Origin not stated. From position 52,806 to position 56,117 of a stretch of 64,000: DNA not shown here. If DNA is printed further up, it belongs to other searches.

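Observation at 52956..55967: PilB/GspE secretion ATPase with two complete ATPase modules in one 1003-aa polypeptide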

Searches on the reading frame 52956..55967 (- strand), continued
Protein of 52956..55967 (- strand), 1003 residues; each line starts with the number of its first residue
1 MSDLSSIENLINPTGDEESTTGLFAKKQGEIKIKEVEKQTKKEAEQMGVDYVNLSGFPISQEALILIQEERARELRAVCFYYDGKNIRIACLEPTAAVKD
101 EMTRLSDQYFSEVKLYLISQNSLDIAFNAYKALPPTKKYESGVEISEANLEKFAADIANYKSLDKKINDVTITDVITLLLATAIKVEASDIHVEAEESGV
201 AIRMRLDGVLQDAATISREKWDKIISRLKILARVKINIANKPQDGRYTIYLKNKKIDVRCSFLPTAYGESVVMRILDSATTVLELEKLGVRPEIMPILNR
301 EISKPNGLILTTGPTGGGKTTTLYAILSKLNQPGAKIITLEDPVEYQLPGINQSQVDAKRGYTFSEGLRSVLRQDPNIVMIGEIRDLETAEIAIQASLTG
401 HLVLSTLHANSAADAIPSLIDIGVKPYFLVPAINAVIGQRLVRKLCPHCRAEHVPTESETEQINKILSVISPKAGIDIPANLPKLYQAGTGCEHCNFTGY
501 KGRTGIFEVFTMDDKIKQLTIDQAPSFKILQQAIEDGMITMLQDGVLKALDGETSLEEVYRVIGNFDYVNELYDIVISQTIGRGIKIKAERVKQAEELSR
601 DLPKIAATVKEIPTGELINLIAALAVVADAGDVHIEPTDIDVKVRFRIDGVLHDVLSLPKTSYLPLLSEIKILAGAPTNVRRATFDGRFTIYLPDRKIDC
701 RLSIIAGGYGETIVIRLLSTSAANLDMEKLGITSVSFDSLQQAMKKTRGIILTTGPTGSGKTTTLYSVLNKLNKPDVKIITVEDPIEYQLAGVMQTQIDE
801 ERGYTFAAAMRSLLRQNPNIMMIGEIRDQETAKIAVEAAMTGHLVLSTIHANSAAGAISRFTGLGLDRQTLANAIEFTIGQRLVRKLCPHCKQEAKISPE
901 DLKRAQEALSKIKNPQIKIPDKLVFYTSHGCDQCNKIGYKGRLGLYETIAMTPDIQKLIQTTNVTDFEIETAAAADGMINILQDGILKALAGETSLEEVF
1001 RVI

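Call 65: fold_search(model_id=the predicted structure, library=pdb)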
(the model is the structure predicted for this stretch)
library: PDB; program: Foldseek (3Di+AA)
matches with E <= 10: 1786; with E <= 0.001: 261
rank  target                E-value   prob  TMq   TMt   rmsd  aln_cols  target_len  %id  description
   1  5tsh_E                3.4e-45  1.00  0.36  0.90   3.0       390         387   43  PilB from Geobacter metallireducens bound to AMP-PNP (released 2017-05-17)
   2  5tsh_C                1.3e-44  1.00  0.36  0.92   2.9       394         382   43  PilB from Geobacter metallireducens bound to AMP-PNP (released 2017-05-17)
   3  5zfr_B                2.6e-44  1.00  0.36  0.89   3.4       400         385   43  Crystal structure of PilB, an extension ATPase motor of Type IV pilus, from Geobacter sulfurreducens (released 2018-09-19)
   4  5oiu_B                4.7e-44  1.00  0.36  0.92   2.2       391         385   42  Crystal structure of PilF type IV pilus assembly ATPase from Thermus thermophilus (released 2018-08-08)
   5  5zfr_C                5.0e-44  1.00  0.33  0.78   5.3       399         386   43  Crystal structure of PilB, an extension ATPase motor of Type IV pilus, from Geobacter sulfurreducens (released 2018-09-19)
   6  5tsh_F                9.0e-44  1.00  0.36  0.92   2.8       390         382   43  PilB from Geobacter metallireducens bound to AMP-PNP (released 2017-05-17)
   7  5zfr_A                1.7e-43  1.00  0.35  0.89   3.0       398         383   43  Crystal structure of PilB, an extension ATPase motor of Type IV pilus, from Geobacter sulfurreducens (released 2018-09-19)
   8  5tsh_D                4.9e-43  1.00  0.32  0.79   5.4       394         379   43  PilB from Geobacter metallireducens bound to AMP-PNP (released 2017-05-17)
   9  4pht_B                9.5e-43  1.00  0.26  0.58  21.3       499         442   36  ATPase GspE in complex with the cytoplasmic domain of GspL from the Vibrio vulnificus type II Secretion system (released 2014-11-26)
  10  4pht_C                1.3e-42  1.00  0.26  0.58  21.2       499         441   36  ATPase GspE in complex with the cytoplasmic domain of GspL from the Vibrio vulnificus type II Secretion system (released 2014-11-26)
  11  4pht_A                1.9e-42  1.00  0.26  0.58  21.4       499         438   36  ATPase GspE in complex with the cytoplasmic domain of GspL from the Vibrio vulnificus type II Secretion system (released 2014-11-26)
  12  5tsh_A                2.0e-42  1.00  0.35  0.90   3.2       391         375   43  PilB from Geobacter metallireducens bound to AMP-PNP (released 2017-05-17)
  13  5tsg_B                2.6e-42  1.00  0.36  0.92   2.6       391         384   43  PilB from Geobacter metallireducens bound to ADP (released 2017-05-17)
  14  5tsh_B                3.2e-42  1.00  0.32  0.78   5.5       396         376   43  PilB from Geobacter metallireducens bound to AMP-PNP (released 2017-05-17)
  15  6olj_A                3.5e-42  1.00  0.36  0.91   2.7       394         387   44  CryoEM structure of PilB from Geobacter metallireducens: C2ccocco conformation (released 2019-11-20)
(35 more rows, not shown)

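Call 77: search_protein_families(library=pfam, proteins=[L086:6710-7879:+, L084:4200-5351:+, L087:5942-7099:+, L087:7226-7840:+, L086:11134-12063:-, P0176, P0160, P0134], max_evalue=0.001)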
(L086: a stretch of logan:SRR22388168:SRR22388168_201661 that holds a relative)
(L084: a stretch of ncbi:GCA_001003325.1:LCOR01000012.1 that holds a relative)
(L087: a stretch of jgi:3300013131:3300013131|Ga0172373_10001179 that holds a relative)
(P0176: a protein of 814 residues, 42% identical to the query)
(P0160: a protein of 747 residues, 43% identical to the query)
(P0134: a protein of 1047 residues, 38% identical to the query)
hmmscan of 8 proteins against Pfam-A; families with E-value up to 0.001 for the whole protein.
L086:6710-7879:+ (389 aa): 1 family
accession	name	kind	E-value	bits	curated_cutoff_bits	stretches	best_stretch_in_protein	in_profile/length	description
PF01368.27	DHH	-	1.1e-09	39.1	28.1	1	21-212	3-125/125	DHH family, N-terminal domain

L084:4200-5351:+ (383 aa): 1 family
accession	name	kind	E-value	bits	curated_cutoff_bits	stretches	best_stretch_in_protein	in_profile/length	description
PF01368.27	DHH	-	3.2e-07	31.1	28.1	1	17-219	1-125/125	DHH family, N-terminal domain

L087:5942-7099:+ (385 aa): 0 families

L087:7226-7840:+ (204 aa): 0 families

L086:11134-12063:- (309 aa): 4 families
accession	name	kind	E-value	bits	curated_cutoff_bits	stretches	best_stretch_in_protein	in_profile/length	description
PF13428.12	TPR_14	-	2.6e-05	24.9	23.5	0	34-62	2-30/44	Tetratricopeptide repeat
PF14559.12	TPR_19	-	9.3e-05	23.1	25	0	151-201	5-54/68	Tetratricopeptide repeat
PF13174.12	TPR_6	-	0.00085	20.3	26.3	0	35-58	2-25/33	Tetratricopeptide repeat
PF07719.23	TPR_2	-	0.001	19.5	27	0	38-59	6-27/34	Tetratricopeptide repeat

P0176 (814 aa): 3 families
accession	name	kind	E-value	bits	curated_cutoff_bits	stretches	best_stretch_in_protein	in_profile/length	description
PF00437.27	T2SSE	-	5.8e-113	377.7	24.9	1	161-560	3-369/370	Type II/IV secretion system protein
PF05157.20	MshEN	-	4.9e-07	30.1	23.1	1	34-118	2-85/90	MshEN domain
PF25199.1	nSTAND_NTPase5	-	0.0007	19.9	34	0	289-344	29-86/145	Novel STAND NTPase 5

P0160 (747 aa): 2 families
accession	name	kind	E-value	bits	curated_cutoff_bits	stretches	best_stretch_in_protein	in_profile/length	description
PF00437.27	T2SSE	-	7.1e-116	387.3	24.9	1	163-556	9-370/370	Type II/IV secretion system protein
PF05157.20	MshEN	-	3.4e-06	27.4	23.1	1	34-115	1-81/90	MshEN domain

P0134 (1047 aa): 14 families
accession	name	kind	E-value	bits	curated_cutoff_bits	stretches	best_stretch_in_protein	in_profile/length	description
PF00437.27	T2SSE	-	3.3e-236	783.3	24.9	2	661-1042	6-370/370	Type II/IV secretion system protein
PF00482.28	T2SSF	-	5.4e-22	78.5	25.2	2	118-203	2-88/125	Type II secretion system (T2SS), protein F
PF13401.12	AAA_22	-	3.1e-06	28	27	0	798-840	6-48/130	AAA domain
PF25199.1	nSTAND_NTPase5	-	1.3e-05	25.5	34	0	361-389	38-66/145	Novel STAND NTPase 5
PF20720.3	nSTAND3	-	1.6e-05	25.1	27.2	0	363-394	16-48/155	Novel STAND NTPase 3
PF13191.12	AAA_16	-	2e-05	25.6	32.6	0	354-396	10-60/167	AAA ATPase domain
PF13173.12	AAA_14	-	5.1e-05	23.7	27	0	799-837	4-43/129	AAA domain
PF02492.25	cobW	-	7e-05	22.9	20.7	0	800-824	3-27/180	CobW/HypB/UreG, nucleotide-binding domain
PF13555.12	AAA_29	-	0.00015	21.9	27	0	362-381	20-39/61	P-loop containing region of AAA domain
PF13604.12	AAA_30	-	0.00018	21.7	27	0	787-828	8-49/191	AAA domain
PF01637.24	ATPase_2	-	0.00021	21.6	33.2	0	796-823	19-46/225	ATPase domain predominantly from Archaea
PF00005.33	ABC_tran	-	0.00022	22.3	25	0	800-832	14-45/137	ABC transporter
PF13476.12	AAA_23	-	0.00024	22.2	27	0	798-816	20-38/201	AAA domain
PF05729.18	NACHT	-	0.00062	20.1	26.7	0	799-821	2-24/167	NACHT domain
